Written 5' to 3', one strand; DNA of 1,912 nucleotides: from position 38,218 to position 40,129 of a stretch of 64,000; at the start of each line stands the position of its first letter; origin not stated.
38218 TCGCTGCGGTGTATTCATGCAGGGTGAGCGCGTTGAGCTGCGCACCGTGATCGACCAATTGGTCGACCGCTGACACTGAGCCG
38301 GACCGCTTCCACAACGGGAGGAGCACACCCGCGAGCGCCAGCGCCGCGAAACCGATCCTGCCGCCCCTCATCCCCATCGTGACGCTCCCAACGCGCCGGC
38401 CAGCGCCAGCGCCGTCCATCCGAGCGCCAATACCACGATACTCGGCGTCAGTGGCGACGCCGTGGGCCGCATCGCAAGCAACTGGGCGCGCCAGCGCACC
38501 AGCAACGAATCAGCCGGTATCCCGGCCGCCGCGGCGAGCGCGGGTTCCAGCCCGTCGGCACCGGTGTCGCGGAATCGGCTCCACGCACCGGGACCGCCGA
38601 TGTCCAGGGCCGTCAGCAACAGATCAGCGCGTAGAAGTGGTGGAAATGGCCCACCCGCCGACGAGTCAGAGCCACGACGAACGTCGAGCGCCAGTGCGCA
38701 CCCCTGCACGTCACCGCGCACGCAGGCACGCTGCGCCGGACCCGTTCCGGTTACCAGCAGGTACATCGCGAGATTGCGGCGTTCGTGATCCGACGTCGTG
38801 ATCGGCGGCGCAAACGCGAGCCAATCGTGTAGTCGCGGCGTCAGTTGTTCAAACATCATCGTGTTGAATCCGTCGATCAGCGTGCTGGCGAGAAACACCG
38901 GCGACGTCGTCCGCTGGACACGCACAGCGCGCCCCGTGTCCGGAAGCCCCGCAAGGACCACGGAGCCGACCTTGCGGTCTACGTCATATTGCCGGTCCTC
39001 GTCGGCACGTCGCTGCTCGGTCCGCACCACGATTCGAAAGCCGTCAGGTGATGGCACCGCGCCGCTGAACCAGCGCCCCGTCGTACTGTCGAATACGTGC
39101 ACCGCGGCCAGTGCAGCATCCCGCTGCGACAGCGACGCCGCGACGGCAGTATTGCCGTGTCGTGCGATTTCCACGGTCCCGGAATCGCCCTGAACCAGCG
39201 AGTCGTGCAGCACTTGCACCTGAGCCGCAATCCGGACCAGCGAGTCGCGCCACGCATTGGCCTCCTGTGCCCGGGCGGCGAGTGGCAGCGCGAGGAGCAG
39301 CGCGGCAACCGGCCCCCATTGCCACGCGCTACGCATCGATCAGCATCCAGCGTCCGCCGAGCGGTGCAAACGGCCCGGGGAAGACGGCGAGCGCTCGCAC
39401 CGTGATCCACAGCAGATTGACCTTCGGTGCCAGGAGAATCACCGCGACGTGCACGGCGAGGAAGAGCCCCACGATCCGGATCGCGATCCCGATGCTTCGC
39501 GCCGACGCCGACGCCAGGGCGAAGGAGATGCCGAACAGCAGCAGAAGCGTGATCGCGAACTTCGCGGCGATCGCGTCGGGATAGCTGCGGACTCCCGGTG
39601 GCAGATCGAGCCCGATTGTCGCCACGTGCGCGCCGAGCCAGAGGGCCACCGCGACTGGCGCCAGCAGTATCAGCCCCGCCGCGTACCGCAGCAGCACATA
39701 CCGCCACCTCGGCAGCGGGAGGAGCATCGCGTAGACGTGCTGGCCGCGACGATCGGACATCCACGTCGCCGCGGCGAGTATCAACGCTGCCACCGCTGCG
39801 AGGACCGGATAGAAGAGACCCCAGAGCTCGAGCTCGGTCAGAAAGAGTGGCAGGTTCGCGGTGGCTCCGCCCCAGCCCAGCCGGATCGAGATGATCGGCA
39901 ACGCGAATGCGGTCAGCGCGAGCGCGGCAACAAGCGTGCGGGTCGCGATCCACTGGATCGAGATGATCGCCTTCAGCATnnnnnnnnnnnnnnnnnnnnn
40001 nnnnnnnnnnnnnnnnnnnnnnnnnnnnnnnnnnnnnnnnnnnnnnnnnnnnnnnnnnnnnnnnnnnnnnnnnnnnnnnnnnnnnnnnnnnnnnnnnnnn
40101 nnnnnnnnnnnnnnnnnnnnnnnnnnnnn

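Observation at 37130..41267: Five-gene YtrA-type GntR/ABC operon with every junction overlapping and two uncharacterised C-terminally anchored periplasmic proteins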

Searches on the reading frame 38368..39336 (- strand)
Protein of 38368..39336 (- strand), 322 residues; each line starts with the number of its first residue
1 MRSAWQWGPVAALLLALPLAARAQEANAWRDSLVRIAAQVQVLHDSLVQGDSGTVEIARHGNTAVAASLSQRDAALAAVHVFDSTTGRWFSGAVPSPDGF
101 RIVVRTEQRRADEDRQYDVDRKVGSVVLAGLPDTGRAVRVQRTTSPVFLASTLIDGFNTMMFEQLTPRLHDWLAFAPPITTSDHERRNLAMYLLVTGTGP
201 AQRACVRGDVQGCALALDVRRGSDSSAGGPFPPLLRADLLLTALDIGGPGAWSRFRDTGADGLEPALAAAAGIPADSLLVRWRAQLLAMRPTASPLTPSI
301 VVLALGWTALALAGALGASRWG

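Call 4: search_protein_families(library=pfam, proteins=[window:38368-39336:-], max_evalue=0.1)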
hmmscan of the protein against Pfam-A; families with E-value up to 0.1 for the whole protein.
window:38368-39336:- (322 aa): 0 families

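Call 5: search_protein_families(library=ncbifam, proteins=[window:38368-39336:-], max_evalue=0.1)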
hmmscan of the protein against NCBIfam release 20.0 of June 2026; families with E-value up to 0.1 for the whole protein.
window:38368-39336:- (322 aa): 0 families

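Call 7: find_homologous_proteins(query=window:38368-39336:-)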
Query window:38368-39336:- (322 aa): 23 proteins with E <= 0.001 among 8000 candidates.
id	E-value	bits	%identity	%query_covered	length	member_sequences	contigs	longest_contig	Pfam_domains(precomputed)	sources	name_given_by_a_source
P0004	2.0e-205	699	100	100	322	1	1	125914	-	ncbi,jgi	ncbi:MAG TPA: hypothetical protein VGL65_13445 [Gemmatimonadales bacterium]|jgi:hypothetical protein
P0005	3.7e-111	390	59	100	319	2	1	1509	-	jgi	jgi:hypothetical protein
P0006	6.7e-105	369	57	94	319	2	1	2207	-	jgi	jgi:hypothetical protein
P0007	1.8e-79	286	50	97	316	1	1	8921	-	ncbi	-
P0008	2.3e-79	285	49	97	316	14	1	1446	-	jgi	-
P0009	9.7e-77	277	49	93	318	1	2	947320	-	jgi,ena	jgi:hypothetical protein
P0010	3.7e-75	271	47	97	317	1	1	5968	-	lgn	-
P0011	8.2e-74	267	48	96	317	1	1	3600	-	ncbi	ncbi:MAG: hypothetical protein ACREK8_00625 [Gemmatimonadales bacterium]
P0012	4.1e-73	265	48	97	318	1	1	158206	-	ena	-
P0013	2.1e-72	262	48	97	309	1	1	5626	-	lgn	-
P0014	5.0e-70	254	48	91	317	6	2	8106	-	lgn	-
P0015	5.4e-70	254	46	93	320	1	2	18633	-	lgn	-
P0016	5.3e-69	251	42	100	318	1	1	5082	-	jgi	jgi:hypothetical protein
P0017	5.1e-68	248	44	98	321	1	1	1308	-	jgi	-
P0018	4.8e-67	245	44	98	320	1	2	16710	-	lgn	-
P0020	2.5e-66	242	43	96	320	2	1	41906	-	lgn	-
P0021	5.2e-65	238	44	93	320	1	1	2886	-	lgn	-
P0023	4.3e-60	222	43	97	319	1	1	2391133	-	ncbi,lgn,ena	-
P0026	3.4e-56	209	41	91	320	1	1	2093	-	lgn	-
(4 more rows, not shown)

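Call 10: find_encoding_contigs(protein=P0023, flank=7000, max_places=3)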
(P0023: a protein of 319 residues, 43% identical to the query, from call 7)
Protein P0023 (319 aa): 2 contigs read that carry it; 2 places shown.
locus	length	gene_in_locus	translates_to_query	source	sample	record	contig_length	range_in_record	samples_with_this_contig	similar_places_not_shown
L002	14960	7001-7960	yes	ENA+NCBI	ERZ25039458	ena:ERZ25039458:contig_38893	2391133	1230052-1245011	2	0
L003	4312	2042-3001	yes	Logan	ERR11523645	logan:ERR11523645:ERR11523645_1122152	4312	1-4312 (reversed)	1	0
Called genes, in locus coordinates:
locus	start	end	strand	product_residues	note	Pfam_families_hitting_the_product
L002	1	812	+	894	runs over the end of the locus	PF01751:Toprim, PF01131:Topoisom_bac, PF13368:Toprim_C_rpt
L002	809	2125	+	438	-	PF00070:Pyr_redox (weak), PF01134:GIDA, PF01266:DAO, PF13450:NAD_binding_8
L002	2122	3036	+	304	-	PF02899:Phage_int_SAM_1, PF00589:Phage_integrase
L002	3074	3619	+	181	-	PF00227:Proteasome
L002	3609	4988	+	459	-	PF13191:AAA_16 (weak), PF00004:AAA (weak), PF07728:AAA_5 (weak), PF13401:AAA_22 (weak), PF07724:AAA_2, PF00004:AAA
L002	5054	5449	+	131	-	PF00392:GntR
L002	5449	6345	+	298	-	PF00005:ABC_tran, PF13304:AAA_21 (weak)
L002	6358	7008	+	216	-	-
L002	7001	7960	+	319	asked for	-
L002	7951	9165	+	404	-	-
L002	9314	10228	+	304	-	PF02729:OTCace_N, PF00185:OTCace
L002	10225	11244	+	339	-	PF01571:GCV_T, PF08669:GCV_T_C (weak)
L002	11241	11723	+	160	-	PF00994:MoCF_biosynth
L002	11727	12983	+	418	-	PF00158:Sigma54_activat, PF14532:Sigma54_activ_2, PF07728:AAA_5, PF25601:AAA_lid_14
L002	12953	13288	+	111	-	PF02954:HTH_8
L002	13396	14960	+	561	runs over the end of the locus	PF00037:Fer4 (weak), PF12838:Fer4_7, PF13187:Fer4_9, PF13237:Fer4_10, PF25160:LdpA_Fe-S-bd, PF00037:Fer4 (weak), PF04060:FeS, PF00990:GGDEF, +5 more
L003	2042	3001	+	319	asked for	-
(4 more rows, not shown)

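Call 11: find_encoding_contigs(protein=P0009, flank=6000, max_places=2)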
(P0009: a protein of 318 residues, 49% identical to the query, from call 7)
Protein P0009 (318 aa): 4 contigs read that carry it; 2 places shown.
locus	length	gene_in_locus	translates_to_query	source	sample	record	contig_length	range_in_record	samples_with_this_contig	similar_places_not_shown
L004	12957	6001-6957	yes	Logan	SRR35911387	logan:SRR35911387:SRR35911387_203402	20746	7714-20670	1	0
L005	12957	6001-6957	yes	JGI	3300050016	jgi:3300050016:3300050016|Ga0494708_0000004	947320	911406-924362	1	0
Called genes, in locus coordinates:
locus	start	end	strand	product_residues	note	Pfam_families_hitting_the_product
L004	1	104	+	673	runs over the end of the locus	PF13520:AA_permease_2, PF00324:AA_permease (weak)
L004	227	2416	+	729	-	PF07715:Plug, PF00593:TonB_dep_Rec_b-barrel, PF25183:OMP_b-brl_4 (weak)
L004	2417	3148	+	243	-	-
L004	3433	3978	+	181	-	-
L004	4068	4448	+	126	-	PF00392:GntR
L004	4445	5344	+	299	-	PF00005:ABC_tran, PF13304:AAA_21 (weak)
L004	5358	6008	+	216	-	-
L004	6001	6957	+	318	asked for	-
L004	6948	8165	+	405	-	-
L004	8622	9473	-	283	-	-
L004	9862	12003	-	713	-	PF20256:MoCoBD_2, PF02738:MoCoBD_1, PF20256:MoCoBD_2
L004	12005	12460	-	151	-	PF00111:Fer2, PF13085:Fer2_3 (weak), PF01799:Fer2_2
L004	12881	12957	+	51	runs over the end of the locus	?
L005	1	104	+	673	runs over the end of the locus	PF13520:AA_permease_2, PF00324:AA_permease (weak)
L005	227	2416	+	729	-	PF07715:Plug, PF00593:TonB_dep_Rec_b-barrel, PF25183:OMP_b-brl_4 (weak)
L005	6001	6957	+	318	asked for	-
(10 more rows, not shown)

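Call 12: find_encoding_contigs(protein=P0012, flank=6000, max_places=2)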
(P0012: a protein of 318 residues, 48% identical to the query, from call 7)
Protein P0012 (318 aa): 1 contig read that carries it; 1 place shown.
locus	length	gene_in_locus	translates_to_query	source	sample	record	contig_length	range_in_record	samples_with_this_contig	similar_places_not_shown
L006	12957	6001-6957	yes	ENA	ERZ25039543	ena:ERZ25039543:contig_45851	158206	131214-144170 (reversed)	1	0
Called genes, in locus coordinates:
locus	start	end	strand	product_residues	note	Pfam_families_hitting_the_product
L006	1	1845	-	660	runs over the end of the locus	-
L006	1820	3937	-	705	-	PF02012:BNR (faint), PF14870:PSII_BNR (faint), PF15899:BNR_6 (faint), PF15902:Sortilin-Vps10 (weak), PF25852:DUF6242_C (faint), PF13088:BNR_2 (faint)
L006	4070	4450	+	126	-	PF00392:GntR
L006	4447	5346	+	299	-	PF00005:ABC_tran, PF13304:AAA_21 (weak)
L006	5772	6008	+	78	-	-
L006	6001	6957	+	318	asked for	-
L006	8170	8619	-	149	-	PF04397:LytTR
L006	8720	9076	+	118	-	-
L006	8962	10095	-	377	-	PF06580:His_kinase, PF02518:HATPase_c (weak)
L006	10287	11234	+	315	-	PF00753:Lactamase_B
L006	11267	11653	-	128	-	PF13335:Mg_chelatase_C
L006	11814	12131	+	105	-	PF13744:HTH_37 (faint), PF13560:HTH_31, PF01381:HTH_3 (weak)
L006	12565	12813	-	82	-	-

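Call 13: find_encoding_contigs(protein=P0020, flank=6000, max_places=2)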
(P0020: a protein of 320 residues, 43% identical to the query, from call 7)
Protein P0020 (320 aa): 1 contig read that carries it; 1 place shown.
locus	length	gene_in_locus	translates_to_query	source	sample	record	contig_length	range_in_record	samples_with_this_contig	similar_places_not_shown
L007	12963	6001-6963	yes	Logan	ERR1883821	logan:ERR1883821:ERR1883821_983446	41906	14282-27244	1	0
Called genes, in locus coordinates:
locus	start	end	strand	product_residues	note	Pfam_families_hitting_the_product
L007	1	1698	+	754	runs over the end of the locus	PF00176:SNF2-rel_dom (faint), PF04851:ResIII (faint), PF00271:Helicase_C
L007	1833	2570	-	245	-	PF06736:TMEM175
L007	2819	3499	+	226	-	PF00702:Hydrolase, PF12710:HAD, PF13419:HAD_2, PF13242:Hydrolase_like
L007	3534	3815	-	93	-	PF12089:DUF3566 (faint)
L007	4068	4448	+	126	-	PF00392:GntR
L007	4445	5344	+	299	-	PF00005:ABC_tran, PF13304:AAA_21 (weak)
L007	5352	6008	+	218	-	-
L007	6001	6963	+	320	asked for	-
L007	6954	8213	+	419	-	-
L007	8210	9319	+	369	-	-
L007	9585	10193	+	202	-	-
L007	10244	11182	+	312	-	PF16872:putAbiC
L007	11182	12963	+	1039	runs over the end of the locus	-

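Call 22: search_solved_structures(query=A2, max_evalue=10)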
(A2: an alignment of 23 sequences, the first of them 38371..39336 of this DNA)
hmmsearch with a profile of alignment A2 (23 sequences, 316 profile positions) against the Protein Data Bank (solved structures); distinct sequences matched with E-value up to 10: 1.
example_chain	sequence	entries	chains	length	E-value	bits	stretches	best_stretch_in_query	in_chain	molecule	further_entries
30vh_A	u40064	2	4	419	1.1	11.5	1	201-281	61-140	L-amino acid ligase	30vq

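Call 31: predict_structure(alignment_id=A2)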
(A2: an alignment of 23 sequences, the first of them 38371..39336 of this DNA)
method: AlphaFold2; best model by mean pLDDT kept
length: 322 residues; sequences in the alignment: 23
mean_pLDDT: 84.6   pTM: 0.72
mean pLDDT of the five models: 84.6, 83.8, 81.0, 80.4, 77.0
residues with pLDDT >= 90: 197; 70-90: 63; 50-70: 50; < 50: 12
segments of 3 or more residues with pLDDT < 50: 47-50, 113-115
pLDDT, mean of each block of 10 residues (from residue 1): 55 58 64 73 51 79 90 93 93 91 84 51 83 88 92 96 95 94 92 93 96 95 79 96 96 95 97 98 93 68 90 90 72
secondary structure, 60 per line:
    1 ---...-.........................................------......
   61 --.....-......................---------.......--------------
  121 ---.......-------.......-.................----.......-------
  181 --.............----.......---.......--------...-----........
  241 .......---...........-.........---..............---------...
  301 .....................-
elements in order: H8-48 E55-60 E63-67 H69-90 E100-106 E124-130 E138-144 H146-162 H167-173 H183-195 H200-206 H210-216 H233-247 H251-261 H263-271 H275-288 H298-321

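Call 36: fold_search(model_id=the predicted structure, library=pdb)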
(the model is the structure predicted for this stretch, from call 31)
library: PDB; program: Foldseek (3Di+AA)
matches with E <= 10: 96; with E <= 0.001: 0
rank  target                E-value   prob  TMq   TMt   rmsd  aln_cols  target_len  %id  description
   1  4qim                  3.8e-01  0.09  0.11  0.08  15.7       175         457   18  Structure of the human smoothened receptor in complex with ANTA XV (released 2014-07-23)
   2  7zi0_A                6.3e-01  0.06  0.09  0.06  16.3       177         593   15  Structure of human Smoothened in complex with cholesterol and SAG (released 2022-06-15)
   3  6uhc_D                1.4e+00  0.07  0.09  0.10  11.9        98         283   10  CryoEM structure of human Arp2/3 complex with bound NPFs (released 2020-07-01)
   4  3ubl_B                1.9e+00  0.03  0.12  0.15  14.4       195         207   14  Crystal structure of glutathione transferase (TARGET EFI-501770) from leptospira interrogans with gsh bound (released 2011-11-09)
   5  2mbg_MODEL_1_A        2.1e+00  0.06  0.09  0.11  12.4       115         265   10  Rlip76 (gap-gbd) (released 2013-12-04)
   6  9unw_F                2.5e+00  0.02  0.12  0.15  15.8       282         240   11  mouse PDCD5-TRiC complex (released 2026-03-25)
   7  4cni_C                2.9e+00  0.02  0.08  0.12  16.6       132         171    7  Crystal structure of the Fab portion of Olokizumab in complex with IL- 6 (released 2014-04-30)
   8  7bmh_A                2.9e+00  0.01  0.10  0.12  21.5       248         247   14  Crystal structure of a light-driven proton pump LR (Mac) from Leptosphaeria maculans (released 2021-07-07)
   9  6srb_A                3.3e+00  0.04  0.14  0.18  13.1       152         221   17  Crystal structure of glutathione transferase Omega 3C from Trametes versicolor (released 2020-09-30)
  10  8s9d                  3.3e+00  0.01  0.08  0.07  17.7       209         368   16  C143S variant of Citrate Synthase (CitA) in Mycobacterium tuberculosis (released 2023-06-07)
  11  4ags_A                3.5e+00  0.04  0.15  0.12  13.3       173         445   11  Leishmania TDR1 - a unique trimeric glutathione transferase (released 2012-07-04)
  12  2p9u_D                3.7e+00  0.04  0.10  0.10  12.7       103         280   14  Crystal structure of bovine Arp2/3 complex co-crystallized with AMP-PNP and calcium (released 2007-05-29)
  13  5sxu_A                3.7e+00  0.01  0.08  0.08  19.4       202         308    9  X-ray structure of 2-bromoethanol bound to a pentameric ligand gated ion channel (ELIC) in a desensitized state (released 2017-06-21)
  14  8tah_D                3.9e+00  0.05  0.09  0.09  11.6        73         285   11  Cryo-EM structure of Cortactin-bound to Arp2/3 complex (released 2023-09-27)
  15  8h4p_A                3.9e+00  0.04  0.13  0.13  16.5       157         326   11  class I sesquiterpene synthase (released 2023-08-23)
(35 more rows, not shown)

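Call 58: search_protein_families(library=pfam, alignment_id=A2, max_evalue=10)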
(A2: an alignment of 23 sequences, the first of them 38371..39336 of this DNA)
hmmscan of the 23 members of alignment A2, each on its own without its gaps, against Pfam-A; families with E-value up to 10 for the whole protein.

A. member 1, window:38371-39336:- (322 aa): 0 families

B. families by the number of members that match (of 23 scanned): 16 families
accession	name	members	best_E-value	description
PF03958.22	Secretin_N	5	0.00015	Bacterial type II/III secretion system short domain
PF07869.17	DUF1656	2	0.49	Protein of unknown function (DUF1656)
PF06412.16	TraD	1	0.05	Conjugal transfer protein TraD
PF03306.18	AAL_decarboxy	1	0.094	Alpha-acetolactate decarboxylase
PF13377.12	Peripla_BP_3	1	0.15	Periplasmic binding protein-like domain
PF10346.14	Con-6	1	0.18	Conidiation protein 6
PF25018.1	HEAT_IPO9_c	1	0.19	Importin-9 central HEAT repeats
PF06791.18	TMP_2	1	0.21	Prophage tail length tape measure protein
PF09435.16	DUF2015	1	0.25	Fungal protein of unknown function (DUF2015)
PF19964.5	EAD11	1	0.26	Effector-associated domain 11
PF04977.20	DivIC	1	0.28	Septum formation initiator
PF01105.29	EMP24_GP25L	1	0.42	emp24/gp25L/p24 family/GOLD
PF23161.1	HTH_RNase_II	1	0.77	Double HTH domain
PF12867.12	DinB_2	1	0.82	DinB superfamily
PF14530.12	DUF4439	1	5.8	Domain of unknown function (DUF4439)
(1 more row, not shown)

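Call 60: search_protein_families(library=pfam, proteins=[P0015, P0018, P0020, P0021, P0026, P0016, P0023, P0007, P0009, P0017], max_evalue=1)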
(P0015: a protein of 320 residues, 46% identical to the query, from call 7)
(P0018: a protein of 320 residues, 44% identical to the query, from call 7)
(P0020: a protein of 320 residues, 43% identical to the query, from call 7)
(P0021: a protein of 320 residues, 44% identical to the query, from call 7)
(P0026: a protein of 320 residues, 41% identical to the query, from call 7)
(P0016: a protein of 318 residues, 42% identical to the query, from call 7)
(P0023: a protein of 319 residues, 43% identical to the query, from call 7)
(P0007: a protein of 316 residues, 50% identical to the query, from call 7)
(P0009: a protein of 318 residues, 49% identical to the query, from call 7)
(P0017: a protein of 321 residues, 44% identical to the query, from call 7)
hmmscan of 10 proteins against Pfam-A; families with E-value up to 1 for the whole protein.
P0015 (320 aa): 2 families
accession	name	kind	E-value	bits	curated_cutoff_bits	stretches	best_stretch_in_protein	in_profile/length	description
PF03958.22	Secretin_N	-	0.00079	20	28.2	1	30-82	10-65/69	Bacterial type II/III secretion system short domain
PF10346.14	Con-6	-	0.18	12.1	25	0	131-146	1-16/34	Conidiation protein 6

P0018 (320 aa): 2 families
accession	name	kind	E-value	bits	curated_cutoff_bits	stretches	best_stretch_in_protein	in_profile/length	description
PF23161.1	HTH_RNase_II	-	0.77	11.1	24.7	0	17-84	8-74/95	Double HTH domain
PF03958.22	Secretin_N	-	0.94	10.2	28.2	1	30-83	10-66/69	Bacterial type II/III secretion system short domain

P0020 (320 aa): 1 family
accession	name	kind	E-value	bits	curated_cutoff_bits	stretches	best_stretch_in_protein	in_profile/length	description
PF03958.22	Secretin_N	-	0.00015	22.3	28.2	1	31-85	11-68/69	Bacterial type II/III secretion system short domain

P0021 (320 aa): 1 family
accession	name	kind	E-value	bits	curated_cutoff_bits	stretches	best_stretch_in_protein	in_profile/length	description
PF03958.22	Secretin_N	-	0.0096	16.6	28.2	1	38-85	18-68/69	Bacterial type II/III secretion system short domain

P0026 (320 aa): 0 families

P0016 (318 aa): 1 family
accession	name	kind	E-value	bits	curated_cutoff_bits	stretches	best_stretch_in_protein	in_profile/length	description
PF07869.17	DUF1656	-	0.49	10.9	26.5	0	299-317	20-38/56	Protein of unknown function (DUF1656)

P0023 (319 aa): 0 families

P0007 (316 aa): 1 family
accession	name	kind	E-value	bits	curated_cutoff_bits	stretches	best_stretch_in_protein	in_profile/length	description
PF12867.12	DinB_2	-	0.82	10.6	24.8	0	235-278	58-101/128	DinB superfamily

P0009 (318 aa): 1 family
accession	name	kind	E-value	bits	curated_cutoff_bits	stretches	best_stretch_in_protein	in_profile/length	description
PF06791.18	TMP_2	-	0.21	11.7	30.2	1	6-84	68-144/208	Prophage tail length tape measure protein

P0017 (321 aa): 0 families

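Call 71: search_protein_families(library=pfam, proteins=[L002:6358-7005:+, L004:5358-6005:+, L007:5352-6005:+], max_evalue=1)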
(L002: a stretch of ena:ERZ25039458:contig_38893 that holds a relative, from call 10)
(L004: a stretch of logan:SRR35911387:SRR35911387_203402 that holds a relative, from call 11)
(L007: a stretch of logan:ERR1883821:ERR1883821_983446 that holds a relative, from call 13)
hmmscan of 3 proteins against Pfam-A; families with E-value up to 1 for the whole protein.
L002:6358-7005:+ (216 aa): 1 family
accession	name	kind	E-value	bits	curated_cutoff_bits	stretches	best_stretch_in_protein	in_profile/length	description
PF13346.12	ABC2_membrane_5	-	5.8e-05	23.2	25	1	55-179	37-164/205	ABC-2 family transporter protein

L004:5358-6005:+ (216 aa): 1 family
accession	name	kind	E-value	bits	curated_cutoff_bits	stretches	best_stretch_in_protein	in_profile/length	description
PF13346.12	ABC2_membrane_5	-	0.0071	16.4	25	1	73-174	54-159/205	ABC-2 family transporter protein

L007:5352-6005:+ (218 aa): 2 families
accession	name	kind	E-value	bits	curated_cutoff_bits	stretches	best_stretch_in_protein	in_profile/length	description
PF13346.12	ABC2_membrane_5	-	0.00015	21.8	25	1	61-185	42-166/205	ABC-2 family transporter protein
PF12679.13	ABC2_membrane_2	-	0.006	16.3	27.2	1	49-187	72-204/283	ABC-2 family transporter protein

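Call 72: search_protein_families(library=padloc, proteins=[window:38368-39336:-], max_evalue=0.01)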
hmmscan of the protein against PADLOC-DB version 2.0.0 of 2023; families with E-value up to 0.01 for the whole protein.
window:38368-39336:- (322 aa): 0 families

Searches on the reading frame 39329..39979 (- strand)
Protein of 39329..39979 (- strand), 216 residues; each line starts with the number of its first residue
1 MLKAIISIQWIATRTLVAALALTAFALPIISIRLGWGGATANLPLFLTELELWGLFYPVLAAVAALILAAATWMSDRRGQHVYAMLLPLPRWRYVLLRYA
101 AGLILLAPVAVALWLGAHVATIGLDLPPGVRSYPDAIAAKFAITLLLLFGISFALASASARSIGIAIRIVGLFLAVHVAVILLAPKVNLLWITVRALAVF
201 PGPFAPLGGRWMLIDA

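Call 4: search_protein_families(library=pfam, proteins=[window:39329-39979:-], max_evalue=0.1)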
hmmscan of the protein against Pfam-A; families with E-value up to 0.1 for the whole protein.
window:39329-39979:- (216 aa): 1 family
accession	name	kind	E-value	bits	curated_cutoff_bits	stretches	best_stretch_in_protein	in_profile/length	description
PF13346.12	ABC2_membrane_5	-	0.0026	17.8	25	1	63-178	44-163/205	ABC-2 family transporter protein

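Call 5: search_protein_families(library=ncbifam, proteins=[window:39329-39979:-], max_evalue=0.1)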
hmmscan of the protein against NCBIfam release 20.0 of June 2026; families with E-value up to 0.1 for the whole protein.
window:39329-39979:- (216 aa): 0 families

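Call 72: search_protein_families(library=padloc, proteins=[window:39329-39979:-], max_evalue=0.01)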
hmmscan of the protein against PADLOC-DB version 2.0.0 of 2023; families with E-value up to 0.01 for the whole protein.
window:39329-39979:- (216 aa): 0 families
